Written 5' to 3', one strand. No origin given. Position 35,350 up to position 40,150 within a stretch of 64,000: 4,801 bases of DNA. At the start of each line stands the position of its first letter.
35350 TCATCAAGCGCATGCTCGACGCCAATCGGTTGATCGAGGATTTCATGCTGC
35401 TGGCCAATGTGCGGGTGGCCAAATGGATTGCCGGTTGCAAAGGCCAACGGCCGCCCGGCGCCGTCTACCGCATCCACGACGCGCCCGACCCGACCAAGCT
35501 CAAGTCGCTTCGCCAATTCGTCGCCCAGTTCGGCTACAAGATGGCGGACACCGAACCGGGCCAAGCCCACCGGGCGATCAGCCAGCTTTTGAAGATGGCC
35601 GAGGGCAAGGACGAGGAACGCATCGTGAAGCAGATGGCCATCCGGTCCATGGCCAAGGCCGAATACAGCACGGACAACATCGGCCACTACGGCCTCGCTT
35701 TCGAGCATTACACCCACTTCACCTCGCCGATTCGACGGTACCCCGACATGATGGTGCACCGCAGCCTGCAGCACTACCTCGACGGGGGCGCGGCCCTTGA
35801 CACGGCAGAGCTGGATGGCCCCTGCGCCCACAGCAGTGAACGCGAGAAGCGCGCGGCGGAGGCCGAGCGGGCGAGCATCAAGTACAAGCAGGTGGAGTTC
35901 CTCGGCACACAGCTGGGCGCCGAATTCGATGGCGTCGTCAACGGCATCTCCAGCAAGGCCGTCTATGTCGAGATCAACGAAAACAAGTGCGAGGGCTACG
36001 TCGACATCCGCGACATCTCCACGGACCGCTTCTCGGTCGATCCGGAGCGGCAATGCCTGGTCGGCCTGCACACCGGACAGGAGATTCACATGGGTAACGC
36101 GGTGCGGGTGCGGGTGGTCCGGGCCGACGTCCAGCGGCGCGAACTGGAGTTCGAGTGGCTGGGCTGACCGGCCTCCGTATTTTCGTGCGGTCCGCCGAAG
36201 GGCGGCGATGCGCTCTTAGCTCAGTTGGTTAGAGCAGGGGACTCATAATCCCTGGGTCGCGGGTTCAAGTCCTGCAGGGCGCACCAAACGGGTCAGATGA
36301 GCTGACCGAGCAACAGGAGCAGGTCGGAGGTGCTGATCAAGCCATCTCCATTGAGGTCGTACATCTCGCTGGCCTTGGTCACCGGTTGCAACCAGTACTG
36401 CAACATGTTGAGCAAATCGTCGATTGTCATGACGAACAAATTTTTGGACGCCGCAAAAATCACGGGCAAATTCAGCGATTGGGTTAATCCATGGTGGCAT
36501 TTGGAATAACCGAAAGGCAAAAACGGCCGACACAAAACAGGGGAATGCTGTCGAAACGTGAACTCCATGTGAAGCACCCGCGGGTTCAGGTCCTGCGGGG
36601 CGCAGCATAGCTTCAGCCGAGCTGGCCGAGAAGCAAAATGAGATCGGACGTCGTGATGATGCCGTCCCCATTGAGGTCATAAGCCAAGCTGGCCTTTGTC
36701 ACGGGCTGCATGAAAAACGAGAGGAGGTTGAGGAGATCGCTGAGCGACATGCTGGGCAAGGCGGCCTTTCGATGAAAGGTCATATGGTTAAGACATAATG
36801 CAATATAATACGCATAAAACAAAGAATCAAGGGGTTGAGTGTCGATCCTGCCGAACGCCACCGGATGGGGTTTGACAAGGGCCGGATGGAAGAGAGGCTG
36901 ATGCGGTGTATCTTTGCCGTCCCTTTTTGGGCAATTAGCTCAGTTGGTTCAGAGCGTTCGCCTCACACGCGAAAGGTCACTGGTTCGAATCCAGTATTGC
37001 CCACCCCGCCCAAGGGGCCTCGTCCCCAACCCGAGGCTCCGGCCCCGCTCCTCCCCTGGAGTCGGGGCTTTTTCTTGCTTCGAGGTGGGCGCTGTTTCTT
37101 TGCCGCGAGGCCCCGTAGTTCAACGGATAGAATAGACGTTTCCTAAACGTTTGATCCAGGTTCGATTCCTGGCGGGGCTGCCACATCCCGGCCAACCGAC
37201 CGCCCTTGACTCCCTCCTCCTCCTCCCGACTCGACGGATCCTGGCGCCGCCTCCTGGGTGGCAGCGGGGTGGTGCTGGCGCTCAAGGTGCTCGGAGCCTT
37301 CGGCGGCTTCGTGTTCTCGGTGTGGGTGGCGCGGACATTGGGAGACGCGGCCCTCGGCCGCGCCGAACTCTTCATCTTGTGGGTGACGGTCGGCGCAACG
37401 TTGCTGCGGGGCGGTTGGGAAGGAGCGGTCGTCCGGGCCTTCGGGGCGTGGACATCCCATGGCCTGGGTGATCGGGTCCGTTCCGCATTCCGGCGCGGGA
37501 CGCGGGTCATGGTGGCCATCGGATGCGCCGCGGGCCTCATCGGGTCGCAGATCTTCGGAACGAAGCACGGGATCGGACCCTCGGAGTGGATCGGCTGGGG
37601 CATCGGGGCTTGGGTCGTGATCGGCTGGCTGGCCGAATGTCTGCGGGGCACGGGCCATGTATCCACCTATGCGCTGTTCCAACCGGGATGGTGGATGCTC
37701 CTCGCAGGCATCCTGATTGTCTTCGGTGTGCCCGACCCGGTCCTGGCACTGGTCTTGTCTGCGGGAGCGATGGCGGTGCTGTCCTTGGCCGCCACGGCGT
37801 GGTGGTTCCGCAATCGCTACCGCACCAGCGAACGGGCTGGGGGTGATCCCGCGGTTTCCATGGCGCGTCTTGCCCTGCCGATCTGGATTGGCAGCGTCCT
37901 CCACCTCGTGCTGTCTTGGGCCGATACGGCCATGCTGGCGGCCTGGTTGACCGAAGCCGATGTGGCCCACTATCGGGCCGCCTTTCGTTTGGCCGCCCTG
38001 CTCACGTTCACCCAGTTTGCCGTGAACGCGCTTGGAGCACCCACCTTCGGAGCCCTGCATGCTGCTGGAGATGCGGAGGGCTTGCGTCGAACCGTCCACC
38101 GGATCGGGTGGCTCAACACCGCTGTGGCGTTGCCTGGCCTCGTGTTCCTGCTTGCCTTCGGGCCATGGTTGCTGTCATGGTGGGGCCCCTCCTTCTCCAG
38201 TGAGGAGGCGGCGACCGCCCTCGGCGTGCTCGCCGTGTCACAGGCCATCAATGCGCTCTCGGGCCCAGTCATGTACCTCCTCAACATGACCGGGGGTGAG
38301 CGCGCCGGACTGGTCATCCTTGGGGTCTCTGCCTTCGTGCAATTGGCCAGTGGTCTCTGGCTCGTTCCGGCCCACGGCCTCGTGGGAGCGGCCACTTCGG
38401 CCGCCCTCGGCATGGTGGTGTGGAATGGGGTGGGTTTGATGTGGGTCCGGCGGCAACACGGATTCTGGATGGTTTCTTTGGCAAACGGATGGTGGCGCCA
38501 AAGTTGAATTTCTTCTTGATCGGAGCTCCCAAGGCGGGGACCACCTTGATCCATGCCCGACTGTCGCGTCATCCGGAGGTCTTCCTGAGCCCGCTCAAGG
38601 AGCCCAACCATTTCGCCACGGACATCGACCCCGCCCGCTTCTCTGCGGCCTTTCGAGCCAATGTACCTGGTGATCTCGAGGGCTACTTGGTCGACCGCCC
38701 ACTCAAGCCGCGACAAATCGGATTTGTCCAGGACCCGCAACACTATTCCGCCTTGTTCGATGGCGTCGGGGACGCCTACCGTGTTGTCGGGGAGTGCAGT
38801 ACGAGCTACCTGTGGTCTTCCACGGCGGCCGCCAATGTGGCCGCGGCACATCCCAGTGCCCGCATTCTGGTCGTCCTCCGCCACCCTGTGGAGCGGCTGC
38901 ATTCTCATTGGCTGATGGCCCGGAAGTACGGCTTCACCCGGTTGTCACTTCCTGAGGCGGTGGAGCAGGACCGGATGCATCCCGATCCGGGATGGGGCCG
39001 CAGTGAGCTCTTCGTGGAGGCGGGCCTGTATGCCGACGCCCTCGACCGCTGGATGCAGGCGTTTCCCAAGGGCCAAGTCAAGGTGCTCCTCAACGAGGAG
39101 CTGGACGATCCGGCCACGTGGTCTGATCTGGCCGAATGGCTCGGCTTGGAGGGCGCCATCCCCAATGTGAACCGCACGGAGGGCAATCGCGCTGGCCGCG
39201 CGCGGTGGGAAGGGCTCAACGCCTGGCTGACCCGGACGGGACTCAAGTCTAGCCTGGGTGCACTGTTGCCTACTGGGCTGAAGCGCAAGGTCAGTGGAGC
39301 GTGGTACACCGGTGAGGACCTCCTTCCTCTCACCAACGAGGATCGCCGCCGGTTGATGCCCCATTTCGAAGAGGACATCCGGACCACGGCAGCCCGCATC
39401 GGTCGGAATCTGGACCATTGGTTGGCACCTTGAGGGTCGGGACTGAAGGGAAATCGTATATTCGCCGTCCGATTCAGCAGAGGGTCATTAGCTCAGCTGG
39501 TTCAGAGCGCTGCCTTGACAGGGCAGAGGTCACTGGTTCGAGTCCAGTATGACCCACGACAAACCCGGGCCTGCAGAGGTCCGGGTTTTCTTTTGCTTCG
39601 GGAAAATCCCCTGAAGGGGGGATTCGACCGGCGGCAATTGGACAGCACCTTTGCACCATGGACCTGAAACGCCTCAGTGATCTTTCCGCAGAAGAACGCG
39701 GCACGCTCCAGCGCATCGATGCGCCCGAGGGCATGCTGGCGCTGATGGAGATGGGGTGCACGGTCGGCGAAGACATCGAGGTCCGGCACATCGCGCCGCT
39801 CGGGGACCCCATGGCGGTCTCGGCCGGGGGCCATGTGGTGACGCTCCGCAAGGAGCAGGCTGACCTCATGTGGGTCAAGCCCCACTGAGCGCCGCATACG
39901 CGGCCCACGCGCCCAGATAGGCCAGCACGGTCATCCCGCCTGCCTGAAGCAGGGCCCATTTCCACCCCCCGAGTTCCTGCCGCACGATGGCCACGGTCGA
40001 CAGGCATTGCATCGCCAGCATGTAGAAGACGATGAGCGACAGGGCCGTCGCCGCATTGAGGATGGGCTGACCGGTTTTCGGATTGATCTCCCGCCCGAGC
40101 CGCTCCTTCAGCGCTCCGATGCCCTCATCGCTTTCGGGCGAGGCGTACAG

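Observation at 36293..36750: Tandem pair of free-standing 45-aa single-EF-hand/dockerin-loop micro-proteins inside a tRNA cluster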

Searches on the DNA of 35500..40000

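Call 7: search_rna_families(source=window, start=35500, end=40000, threshold=evalue, max_evalue=1)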
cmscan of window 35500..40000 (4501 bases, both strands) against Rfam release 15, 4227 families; matches with E-value up to 1: 8.
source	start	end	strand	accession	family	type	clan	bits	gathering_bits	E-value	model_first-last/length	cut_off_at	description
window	36929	37003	+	RF00005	tRNA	Gene; tRNA;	CL00001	73.9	29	1.9e-15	1-71/71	no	tRNA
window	39482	39556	+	RF00005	tRNA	Gene; tRNA;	CL00001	68.3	29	6.7e-14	1-71/71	no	tRNA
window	36210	36283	+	RF00005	tRNA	Gene; tRNA;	CL00001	68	29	8e-14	1-71/71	no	tRNA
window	37109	37180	+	RF00005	tRNA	Gene; tRNA;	CL00001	62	29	3.5e-12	1-71/71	no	tRNA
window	36210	36284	-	RF04354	Plastid-ycf2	Cis-reg;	-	30.8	65.7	0.0016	1-75/75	no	Plastid-ycf2 5UTR RNA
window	36972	37074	+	RF02232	sX13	Gene; sRNA;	-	20.5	50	0.95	1-115/115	no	Xanthomonadaceae sRNA sX13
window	36064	36092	+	RF03012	Mu-gpT-DE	Gene; sRNA;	-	18.6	49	0.85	1-53/53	no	Mu-gpT-DE RNA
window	37003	37076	+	RF02837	anti-hemB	Gene; sRNA;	-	18.1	49.5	0.83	1-81/81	no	Burkholderia RNA 7 (anti-hemB)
